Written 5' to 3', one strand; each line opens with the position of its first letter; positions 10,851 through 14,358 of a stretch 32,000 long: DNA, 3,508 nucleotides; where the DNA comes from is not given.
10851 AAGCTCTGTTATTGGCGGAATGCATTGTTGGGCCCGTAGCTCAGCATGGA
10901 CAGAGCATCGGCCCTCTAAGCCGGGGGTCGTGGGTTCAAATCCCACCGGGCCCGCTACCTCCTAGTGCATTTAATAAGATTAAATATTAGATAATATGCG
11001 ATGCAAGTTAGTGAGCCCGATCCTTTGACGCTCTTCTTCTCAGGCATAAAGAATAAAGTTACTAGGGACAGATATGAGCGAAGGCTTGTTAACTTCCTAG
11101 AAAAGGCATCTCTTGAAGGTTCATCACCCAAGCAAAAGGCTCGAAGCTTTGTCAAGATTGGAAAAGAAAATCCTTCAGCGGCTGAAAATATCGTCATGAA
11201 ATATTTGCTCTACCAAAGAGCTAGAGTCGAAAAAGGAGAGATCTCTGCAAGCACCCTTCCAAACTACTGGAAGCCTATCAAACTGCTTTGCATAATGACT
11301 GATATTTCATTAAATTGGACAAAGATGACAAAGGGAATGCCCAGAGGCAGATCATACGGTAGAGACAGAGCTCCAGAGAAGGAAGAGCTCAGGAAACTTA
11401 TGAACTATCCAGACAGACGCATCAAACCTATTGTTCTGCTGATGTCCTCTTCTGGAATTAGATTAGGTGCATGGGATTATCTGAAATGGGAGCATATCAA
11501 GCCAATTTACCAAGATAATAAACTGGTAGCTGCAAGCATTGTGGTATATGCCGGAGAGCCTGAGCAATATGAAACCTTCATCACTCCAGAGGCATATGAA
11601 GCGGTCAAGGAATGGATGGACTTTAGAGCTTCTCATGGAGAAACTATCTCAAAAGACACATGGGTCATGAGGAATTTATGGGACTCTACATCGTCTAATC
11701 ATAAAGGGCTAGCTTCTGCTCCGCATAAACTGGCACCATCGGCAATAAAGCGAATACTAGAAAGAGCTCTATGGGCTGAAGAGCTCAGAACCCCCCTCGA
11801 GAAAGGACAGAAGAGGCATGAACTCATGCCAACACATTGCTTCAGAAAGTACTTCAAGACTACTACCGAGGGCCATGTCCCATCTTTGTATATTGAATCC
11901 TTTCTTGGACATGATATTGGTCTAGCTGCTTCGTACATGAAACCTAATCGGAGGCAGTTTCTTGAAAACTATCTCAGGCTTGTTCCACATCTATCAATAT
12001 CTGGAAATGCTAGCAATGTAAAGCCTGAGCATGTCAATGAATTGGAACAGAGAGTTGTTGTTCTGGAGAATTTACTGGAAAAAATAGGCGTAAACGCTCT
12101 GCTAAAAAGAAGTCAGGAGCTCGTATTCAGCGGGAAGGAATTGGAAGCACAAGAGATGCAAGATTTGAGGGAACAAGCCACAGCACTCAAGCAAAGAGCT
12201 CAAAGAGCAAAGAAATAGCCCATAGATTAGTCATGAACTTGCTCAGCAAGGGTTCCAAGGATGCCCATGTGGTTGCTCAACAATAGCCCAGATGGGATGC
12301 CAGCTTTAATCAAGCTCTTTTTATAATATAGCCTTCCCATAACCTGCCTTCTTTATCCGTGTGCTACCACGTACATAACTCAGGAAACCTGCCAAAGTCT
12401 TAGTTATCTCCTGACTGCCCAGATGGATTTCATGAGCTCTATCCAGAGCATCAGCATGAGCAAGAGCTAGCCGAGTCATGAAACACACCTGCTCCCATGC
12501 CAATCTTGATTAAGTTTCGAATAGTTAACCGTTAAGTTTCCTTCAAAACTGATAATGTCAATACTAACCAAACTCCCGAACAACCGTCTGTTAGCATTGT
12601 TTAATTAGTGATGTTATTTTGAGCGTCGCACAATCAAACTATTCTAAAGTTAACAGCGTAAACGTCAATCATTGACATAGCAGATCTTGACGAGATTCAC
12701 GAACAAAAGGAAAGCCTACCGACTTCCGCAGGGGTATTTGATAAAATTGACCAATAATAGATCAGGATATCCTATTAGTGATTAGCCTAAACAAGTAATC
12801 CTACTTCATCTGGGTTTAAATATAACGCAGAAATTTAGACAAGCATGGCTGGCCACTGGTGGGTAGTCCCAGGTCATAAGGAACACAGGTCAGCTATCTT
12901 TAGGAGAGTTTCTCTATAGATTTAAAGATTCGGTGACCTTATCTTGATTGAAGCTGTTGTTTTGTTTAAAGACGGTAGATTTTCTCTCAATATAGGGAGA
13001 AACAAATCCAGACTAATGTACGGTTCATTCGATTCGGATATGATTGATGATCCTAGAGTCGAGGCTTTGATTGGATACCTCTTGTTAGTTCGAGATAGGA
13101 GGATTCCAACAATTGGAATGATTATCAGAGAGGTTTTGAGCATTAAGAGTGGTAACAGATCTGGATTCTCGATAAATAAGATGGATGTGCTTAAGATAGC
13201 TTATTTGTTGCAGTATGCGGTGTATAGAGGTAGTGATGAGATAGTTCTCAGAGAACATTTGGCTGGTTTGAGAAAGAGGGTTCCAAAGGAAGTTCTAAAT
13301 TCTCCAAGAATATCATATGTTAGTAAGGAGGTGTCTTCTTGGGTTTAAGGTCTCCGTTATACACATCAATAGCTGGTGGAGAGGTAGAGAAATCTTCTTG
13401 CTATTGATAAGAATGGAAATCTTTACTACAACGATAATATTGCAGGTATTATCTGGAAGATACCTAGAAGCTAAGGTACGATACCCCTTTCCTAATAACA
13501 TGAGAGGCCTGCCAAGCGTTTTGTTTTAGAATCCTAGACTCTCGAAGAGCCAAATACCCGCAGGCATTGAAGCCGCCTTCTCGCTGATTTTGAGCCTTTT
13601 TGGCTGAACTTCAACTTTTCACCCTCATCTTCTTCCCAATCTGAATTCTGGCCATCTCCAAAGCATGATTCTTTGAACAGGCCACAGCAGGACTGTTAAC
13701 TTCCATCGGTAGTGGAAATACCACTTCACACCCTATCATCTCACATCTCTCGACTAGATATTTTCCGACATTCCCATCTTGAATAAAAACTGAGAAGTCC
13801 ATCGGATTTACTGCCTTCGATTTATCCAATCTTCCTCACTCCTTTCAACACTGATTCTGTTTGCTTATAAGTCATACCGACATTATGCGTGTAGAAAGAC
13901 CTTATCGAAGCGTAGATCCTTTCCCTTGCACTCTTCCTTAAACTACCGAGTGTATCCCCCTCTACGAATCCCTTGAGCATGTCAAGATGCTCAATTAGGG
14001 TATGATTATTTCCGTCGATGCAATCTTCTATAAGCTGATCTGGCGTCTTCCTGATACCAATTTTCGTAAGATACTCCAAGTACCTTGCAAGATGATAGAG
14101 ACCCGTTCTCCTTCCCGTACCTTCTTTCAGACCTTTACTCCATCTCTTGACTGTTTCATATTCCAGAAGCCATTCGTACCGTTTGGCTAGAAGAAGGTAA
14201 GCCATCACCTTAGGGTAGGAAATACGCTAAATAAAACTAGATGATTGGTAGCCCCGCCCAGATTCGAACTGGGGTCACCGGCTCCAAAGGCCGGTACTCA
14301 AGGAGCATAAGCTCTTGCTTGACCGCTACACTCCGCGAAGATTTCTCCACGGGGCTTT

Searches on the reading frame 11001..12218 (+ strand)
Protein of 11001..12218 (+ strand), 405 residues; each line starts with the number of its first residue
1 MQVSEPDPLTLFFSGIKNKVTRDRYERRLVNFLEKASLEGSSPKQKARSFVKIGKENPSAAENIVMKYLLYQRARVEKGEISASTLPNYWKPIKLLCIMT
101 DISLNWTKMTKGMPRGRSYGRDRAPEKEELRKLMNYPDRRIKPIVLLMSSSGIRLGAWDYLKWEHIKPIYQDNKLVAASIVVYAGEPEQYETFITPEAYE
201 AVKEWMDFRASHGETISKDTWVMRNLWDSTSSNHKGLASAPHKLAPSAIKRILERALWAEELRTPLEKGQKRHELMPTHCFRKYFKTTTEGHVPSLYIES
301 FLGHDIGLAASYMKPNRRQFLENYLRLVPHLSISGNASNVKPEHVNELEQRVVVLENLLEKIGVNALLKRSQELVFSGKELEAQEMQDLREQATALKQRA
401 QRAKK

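Call 8: search_protein_families(library=pfam, proteins=[window:11001-12218:+], max_evalue=0.1)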
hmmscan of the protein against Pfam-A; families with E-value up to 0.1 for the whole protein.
window:11001-12218:+ (405 aa): 1 family
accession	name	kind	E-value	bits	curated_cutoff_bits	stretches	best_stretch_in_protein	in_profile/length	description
PF00589.27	Phage_integrase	-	0.0022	18.2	27.1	1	127-304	5-156/172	Phage integrase family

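Call 12: search_protein_families(library=ncbifam, proteins=[window:11001-12218:+], max_evalue=0.1)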
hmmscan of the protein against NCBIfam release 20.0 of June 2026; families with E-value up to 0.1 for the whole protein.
window:11001-12218:+ (405 aa): 0 families

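Call 13: search_protein_families(library=padloc, proteins=[window:11001-12218:+], max_evalue=0.1)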
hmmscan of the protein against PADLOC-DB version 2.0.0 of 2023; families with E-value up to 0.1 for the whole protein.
window:11001-12218:+ (405 aa): 0 families

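Call 100: search_protein_families(library=phrogs, proteins=[window:11001-12218:+], max_evalue=0.01)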
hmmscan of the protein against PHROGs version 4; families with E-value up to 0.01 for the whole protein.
window:11001-12218:+ (405 aa): 1 family
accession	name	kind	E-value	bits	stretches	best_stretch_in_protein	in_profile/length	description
phrog_1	-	integration and excision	5.2e-08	33.6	1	103-332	250-452/611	integrase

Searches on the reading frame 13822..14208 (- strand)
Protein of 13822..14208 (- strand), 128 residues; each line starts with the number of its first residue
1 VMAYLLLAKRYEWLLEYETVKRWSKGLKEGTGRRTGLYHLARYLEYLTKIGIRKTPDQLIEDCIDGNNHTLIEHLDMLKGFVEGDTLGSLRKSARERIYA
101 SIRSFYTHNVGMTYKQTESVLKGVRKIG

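Call 8: search_protein_families(library=pfam, proteins=[window:13822-14208:-], max_evalue=0.1)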
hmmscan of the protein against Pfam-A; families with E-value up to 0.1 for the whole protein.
window:13822-14208:- (128 aa): 0 families

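Call 12: search_protein_families(library=ncbifam, proteins=[window:13822-14208:-], max_evalue=0.1)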
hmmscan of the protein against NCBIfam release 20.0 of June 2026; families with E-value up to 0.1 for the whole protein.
window:13822-14208:- (128 aa): 0 families

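Call 13: search_protein_families(library=padloc, proteins=[window:13822-14208:-], max_evalue=0.1)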
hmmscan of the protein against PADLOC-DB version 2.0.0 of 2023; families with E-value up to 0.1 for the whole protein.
window:13822-14208:- (128 aa): 0 families

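Call 100: search_protein_families(library=phrogs, proteins=[window:13822-14208:-], max_evalue=0.01)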
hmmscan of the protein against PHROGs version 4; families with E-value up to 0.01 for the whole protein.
window:13822-14208:- (128 aa): 0 families
